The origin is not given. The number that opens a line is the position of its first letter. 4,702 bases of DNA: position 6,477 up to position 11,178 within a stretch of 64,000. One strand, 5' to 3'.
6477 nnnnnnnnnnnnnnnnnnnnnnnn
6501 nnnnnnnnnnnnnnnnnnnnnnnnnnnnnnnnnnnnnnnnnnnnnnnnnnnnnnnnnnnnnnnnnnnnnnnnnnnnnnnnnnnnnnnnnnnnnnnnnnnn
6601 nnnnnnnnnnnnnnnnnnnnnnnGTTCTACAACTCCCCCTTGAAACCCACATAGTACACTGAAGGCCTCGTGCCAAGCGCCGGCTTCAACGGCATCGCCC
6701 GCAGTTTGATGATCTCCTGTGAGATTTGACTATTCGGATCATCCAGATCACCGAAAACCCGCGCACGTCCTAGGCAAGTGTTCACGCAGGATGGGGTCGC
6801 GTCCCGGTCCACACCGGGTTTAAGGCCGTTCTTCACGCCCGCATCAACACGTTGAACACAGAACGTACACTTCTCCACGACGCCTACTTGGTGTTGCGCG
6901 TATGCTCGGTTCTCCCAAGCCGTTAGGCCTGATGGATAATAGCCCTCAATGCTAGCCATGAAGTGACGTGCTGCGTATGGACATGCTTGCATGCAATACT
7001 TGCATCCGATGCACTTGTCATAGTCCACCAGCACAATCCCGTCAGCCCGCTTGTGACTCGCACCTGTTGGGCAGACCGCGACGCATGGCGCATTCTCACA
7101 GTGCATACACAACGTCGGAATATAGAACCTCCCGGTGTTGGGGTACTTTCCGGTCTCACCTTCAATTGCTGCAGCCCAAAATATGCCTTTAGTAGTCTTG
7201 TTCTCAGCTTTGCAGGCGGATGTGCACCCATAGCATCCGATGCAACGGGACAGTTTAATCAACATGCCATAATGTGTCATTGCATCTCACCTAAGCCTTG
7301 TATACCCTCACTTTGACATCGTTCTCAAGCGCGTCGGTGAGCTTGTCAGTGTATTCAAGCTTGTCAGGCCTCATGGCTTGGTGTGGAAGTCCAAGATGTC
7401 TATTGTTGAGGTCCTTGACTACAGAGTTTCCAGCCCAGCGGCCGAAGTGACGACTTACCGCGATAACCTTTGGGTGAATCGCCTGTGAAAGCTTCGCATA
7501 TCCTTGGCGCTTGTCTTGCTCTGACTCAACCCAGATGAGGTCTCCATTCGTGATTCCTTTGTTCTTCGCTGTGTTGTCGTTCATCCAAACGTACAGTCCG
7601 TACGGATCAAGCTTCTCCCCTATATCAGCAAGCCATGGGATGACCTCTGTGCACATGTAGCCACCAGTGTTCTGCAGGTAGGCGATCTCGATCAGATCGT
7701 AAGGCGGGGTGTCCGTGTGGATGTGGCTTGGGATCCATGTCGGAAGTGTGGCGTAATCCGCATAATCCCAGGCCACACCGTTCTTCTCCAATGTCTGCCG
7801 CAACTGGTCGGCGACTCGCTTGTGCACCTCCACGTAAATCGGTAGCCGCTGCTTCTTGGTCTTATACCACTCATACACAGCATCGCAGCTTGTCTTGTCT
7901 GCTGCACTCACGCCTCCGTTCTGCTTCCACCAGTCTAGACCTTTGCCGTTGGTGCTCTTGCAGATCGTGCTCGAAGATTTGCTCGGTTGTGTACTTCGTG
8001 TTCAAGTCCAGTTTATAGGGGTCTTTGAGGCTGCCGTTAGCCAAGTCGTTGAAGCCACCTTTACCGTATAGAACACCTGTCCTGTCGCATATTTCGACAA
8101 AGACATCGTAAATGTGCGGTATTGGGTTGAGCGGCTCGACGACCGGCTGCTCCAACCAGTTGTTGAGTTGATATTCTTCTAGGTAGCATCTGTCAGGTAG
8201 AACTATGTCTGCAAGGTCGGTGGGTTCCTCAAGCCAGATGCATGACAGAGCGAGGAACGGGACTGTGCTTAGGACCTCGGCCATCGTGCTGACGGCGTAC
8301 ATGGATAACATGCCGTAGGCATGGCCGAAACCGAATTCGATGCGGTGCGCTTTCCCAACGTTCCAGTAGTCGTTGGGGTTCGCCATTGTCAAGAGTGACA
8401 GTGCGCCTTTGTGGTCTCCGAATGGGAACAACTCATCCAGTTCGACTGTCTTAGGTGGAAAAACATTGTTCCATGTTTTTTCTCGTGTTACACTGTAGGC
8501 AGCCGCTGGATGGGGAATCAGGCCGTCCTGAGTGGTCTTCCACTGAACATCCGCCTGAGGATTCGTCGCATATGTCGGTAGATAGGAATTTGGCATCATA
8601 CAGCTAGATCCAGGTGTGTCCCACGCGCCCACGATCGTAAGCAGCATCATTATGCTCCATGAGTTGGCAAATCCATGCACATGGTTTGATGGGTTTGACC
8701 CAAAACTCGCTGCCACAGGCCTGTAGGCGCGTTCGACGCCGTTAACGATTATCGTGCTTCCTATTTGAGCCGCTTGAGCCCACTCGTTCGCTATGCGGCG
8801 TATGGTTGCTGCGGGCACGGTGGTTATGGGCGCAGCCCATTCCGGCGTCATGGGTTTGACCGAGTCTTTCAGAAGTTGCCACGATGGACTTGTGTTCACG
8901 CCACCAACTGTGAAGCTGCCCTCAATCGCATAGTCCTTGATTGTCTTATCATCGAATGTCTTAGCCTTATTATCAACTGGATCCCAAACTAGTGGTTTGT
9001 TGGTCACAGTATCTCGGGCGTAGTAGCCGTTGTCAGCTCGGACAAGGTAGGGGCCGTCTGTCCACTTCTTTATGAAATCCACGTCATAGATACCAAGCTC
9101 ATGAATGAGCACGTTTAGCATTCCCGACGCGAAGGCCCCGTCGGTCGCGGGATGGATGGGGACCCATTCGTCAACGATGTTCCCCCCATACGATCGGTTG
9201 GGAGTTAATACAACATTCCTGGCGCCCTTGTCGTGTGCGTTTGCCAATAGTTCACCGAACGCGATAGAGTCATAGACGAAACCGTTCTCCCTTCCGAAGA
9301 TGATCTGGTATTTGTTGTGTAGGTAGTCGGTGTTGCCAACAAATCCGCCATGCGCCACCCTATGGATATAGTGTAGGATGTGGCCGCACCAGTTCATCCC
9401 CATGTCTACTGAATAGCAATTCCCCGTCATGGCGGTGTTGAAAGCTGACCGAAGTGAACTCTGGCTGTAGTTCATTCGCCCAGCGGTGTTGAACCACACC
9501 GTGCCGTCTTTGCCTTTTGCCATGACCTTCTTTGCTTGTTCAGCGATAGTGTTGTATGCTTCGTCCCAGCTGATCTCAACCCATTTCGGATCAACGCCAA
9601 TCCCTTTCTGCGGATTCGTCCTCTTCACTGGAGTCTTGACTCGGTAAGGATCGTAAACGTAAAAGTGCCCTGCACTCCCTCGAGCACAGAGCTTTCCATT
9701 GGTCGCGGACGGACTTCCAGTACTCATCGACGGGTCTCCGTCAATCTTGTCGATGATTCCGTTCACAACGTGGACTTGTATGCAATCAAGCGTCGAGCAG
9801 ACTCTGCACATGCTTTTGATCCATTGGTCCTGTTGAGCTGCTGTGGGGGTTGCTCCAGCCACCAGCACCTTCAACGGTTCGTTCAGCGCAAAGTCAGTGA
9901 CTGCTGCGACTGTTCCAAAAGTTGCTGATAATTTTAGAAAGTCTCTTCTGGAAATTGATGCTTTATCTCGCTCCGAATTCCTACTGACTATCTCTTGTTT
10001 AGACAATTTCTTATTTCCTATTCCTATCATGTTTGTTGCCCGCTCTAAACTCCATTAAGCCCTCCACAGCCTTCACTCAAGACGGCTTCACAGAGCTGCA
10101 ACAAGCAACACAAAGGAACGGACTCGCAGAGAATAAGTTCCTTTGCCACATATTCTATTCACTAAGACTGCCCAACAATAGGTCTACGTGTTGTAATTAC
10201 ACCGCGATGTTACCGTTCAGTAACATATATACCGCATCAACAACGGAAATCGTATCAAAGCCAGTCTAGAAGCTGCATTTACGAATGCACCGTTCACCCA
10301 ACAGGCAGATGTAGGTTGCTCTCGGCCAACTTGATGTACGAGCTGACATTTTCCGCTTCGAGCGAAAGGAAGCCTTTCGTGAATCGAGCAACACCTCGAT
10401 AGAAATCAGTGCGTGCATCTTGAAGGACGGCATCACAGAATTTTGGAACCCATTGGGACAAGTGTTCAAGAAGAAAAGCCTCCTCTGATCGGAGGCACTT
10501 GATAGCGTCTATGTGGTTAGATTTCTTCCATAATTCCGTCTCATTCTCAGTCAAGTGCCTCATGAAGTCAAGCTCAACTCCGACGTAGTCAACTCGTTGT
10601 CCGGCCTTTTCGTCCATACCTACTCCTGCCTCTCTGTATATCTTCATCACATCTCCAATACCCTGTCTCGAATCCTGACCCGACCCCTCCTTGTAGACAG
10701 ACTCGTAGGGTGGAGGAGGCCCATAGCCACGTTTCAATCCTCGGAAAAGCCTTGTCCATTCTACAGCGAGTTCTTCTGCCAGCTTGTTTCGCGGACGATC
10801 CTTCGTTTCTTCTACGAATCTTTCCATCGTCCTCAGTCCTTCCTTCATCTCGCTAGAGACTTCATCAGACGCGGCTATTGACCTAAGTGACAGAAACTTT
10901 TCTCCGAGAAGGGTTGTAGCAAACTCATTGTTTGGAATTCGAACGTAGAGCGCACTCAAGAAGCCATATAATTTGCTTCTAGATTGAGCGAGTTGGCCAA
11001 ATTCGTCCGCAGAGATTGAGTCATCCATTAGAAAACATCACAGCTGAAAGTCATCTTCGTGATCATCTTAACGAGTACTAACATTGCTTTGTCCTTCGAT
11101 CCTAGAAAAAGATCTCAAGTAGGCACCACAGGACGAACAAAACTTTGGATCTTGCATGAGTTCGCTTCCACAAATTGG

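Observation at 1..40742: Eight co-directional molybdopterin-oxidoreductase operons packed into 41 kb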

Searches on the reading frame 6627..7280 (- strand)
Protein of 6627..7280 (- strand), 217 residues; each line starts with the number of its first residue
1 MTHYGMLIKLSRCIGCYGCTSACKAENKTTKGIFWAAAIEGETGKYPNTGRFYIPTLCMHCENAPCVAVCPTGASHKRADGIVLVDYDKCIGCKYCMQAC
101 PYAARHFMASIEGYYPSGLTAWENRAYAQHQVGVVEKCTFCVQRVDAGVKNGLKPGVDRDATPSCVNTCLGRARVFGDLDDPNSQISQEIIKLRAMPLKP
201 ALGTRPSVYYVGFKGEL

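Call 6: search_protein_families(library=pfam, proteins=[window:6627-7280:-])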
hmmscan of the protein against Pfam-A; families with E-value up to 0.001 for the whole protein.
window:6627-7280:- (217 aa): 12 families
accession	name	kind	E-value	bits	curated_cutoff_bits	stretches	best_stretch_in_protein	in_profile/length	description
PF13247.11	Fer4_11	-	1.2e-17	64.4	26.2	2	52-105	4-59/100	4Fe-4S dicluster domain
PF13237.11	Fer4_10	-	1.1e-11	44.9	25.5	2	54-101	5-53/53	4Fe-4S dicluster domain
PF12838.12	Fer4_7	-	1.7e-11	44.8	27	3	12-74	1-52/52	4Fe-4S dicluster domain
PF12797.12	Fer4_2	-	4.3e-11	42.4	24.5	2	82-102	2-22/22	4Fe-4S binding domain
PF12837.12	Fer4_6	-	1.4e-09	37.8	25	1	82-104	1-23/24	4Fe-4S binding domain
PF00037.32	Fer4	-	2.1e-09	37.3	21.1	1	84-104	2-22/24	4Fe-4S binding domain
PF13187.11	Fer4_9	-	1.1e-08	35.4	27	2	12-74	1-51/52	4Fe-4S dicluster domain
PF13183.11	Fer4_8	-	2.2e-08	35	27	2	10-73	2-67/68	4Fe-4S dicluster domain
PF12800.12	Fer4_4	-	2.2e-05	24.9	24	0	88-102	2-16/17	4Fe-4S binding domain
PF13534.11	Fer4_17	-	0.00011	23.2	22.2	0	89-141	1-49/61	4Fe-4S dicluster domain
PF14697.11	Fer4_21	-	0.00018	22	35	1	57-102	7-53/59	4Fe-4S dicluster domain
PF25160.1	LdpA_Fe-S-bd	-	0.00044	20.4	27.6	1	63-103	6-41/49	LdpA Fe-S cluster-binding domain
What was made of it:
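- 6627..7280 (-): B2, four-cluster ferredoxin subunit. Fer4_11 and related families (call 6).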

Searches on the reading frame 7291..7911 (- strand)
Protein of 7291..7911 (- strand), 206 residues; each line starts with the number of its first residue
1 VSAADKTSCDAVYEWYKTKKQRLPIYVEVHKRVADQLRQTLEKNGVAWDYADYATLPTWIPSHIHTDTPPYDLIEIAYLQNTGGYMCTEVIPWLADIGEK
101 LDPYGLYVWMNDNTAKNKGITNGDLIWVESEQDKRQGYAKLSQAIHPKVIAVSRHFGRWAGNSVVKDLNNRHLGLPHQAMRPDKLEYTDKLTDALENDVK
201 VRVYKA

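Call 6: search_protein_families(library=pfam, proteins=[window:7291-7911:-])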
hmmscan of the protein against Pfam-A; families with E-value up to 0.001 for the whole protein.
window:7291-7911:- (206 aa): 1 family
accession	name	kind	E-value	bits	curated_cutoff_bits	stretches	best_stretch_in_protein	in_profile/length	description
PF01568.27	Molydop_binding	-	1.2e-11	45.1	26.8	1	103-166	27-94/110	Molydopterin dinucleotide binding domain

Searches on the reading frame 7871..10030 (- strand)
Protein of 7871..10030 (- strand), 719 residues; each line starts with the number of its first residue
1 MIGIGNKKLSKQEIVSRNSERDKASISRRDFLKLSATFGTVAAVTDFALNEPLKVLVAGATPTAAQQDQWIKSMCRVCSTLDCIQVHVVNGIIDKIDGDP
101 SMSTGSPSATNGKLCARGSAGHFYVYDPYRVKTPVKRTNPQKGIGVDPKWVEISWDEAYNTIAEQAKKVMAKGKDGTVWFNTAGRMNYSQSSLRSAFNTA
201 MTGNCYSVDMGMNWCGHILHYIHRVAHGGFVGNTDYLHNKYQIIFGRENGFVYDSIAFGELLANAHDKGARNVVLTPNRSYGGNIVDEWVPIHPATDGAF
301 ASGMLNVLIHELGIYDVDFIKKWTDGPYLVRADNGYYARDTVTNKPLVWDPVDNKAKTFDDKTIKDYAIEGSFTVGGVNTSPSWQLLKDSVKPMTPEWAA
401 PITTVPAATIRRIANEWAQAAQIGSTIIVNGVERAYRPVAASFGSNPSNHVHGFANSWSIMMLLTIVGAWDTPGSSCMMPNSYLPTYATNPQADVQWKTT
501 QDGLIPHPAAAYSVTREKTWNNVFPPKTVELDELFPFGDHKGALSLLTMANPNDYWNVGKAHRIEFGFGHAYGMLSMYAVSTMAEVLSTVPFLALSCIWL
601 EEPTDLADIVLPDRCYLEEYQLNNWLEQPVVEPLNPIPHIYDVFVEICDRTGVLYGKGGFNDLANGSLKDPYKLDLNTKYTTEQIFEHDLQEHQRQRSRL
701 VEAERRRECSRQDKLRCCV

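Call 5: search_protein_families(library=pfam, proteins=[window:7871-10030:-])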
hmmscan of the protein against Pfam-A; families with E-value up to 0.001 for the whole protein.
window:7871-10030:- (719 aa): 2 families
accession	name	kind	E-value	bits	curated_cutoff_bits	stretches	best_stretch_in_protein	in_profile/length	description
PF00384.28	Molybdopterin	-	6.9e-17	61.9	24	1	130-620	1-317/353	Molybdopterin oxidoreductase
PF04879.21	Molybdop_Fe4S4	-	2e-06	28.1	22.7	1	69-127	2-55/55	Molybdopterin oxidoreductase Fe4S4 domain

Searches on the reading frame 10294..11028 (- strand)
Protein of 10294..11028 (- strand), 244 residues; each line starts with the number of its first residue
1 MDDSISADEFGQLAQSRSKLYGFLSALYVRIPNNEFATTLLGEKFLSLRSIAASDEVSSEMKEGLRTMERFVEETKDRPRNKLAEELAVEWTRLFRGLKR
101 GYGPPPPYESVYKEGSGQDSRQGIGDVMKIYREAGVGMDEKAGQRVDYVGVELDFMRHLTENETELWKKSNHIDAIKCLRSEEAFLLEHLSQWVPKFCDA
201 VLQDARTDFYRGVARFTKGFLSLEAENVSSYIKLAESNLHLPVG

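Call 7: search_protein_families(library=pfam, proteins=[window:10294-11028:-])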
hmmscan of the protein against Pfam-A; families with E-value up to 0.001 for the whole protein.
window:10294-11028:- (244 aa): 1 family
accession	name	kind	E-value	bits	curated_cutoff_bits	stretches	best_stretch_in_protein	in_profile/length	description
PF02613.20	Nitrate_red_del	-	2.5e-25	89.5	22.2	1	56-199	3-136/136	Nitrate reductase delta subunit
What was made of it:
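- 10294..11028 (-): TorD/NarJ-type maturation chaperone. PF02613, E=2.5e-25 (call 7).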
